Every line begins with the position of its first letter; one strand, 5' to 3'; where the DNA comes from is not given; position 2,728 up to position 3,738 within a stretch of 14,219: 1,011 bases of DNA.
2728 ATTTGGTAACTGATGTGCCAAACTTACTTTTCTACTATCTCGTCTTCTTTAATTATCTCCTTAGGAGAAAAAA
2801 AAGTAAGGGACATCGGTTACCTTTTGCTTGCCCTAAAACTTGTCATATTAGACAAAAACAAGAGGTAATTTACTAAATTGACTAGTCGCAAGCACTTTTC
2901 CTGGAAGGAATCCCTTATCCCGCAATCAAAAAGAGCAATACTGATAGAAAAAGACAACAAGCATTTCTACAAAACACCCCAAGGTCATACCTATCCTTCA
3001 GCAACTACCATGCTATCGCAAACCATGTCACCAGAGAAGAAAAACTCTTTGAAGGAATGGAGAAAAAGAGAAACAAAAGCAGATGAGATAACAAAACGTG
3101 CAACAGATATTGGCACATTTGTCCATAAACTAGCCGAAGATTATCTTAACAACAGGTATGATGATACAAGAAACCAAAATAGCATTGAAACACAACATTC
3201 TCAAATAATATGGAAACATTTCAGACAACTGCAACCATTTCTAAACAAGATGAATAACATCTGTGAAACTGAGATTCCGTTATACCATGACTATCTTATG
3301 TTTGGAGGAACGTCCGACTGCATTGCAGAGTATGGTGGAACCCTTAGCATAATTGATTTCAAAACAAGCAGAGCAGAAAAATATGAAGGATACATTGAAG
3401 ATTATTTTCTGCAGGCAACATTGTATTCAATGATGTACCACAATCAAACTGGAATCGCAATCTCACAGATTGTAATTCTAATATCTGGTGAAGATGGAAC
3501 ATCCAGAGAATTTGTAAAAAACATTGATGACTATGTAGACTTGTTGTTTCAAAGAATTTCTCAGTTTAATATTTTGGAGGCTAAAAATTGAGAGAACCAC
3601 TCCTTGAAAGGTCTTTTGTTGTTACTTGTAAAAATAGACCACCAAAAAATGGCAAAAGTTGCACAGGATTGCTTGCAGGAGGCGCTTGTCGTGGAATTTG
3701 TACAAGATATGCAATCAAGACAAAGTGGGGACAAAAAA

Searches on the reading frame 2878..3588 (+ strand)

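Call 7: search_protein_families(library=pfam, proteins=[window:2878-3588:+], max_evalue=0.01)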
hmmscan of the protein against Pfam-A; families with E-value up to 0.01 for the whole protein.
window:2878-3588:+ (237 aa): 2 families
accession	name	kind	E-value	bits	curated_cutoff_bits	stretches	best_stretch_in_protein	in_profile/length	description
PF12705.13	PDDEXK_1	-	6.7e-07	29.9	22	1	69-227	29-217/247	PD-(D/E)XK nuclease superfamily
PF10926.14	DUF2800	-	0.0033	17.1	21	0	69-162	26-138/368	Protein of unknown function (DUF2800)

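Call 40: search_protein_families(library=phrogs, proteins=[window:2878-3588:+], max_evalue=0.001)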
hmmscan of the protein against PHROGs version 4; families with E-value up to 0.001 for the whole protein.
window:2878-3588:+ (237 aa): 4 families
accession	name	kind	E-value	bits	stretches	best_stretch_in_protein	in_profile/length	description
phrog_298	-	DNA, RNA and nucleotide metabolism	1.5e-64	219.2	1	17-231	44-258/293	exonuclease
phrog_1706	-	DNA, RNA and nucleotide metabolism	8.4e-13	49.4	1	30-230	36-213/293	CRISPR/Cas system associated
phrog_69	-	DNA, RNA and nucleotide metabolism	4.6e-11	43.4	1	71-193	116-253/501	exonuclease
phrog_3953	-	DNA, RNA and nucleotide metabolism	3.1e-09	37.8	1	60-224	25-171/186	exonuclease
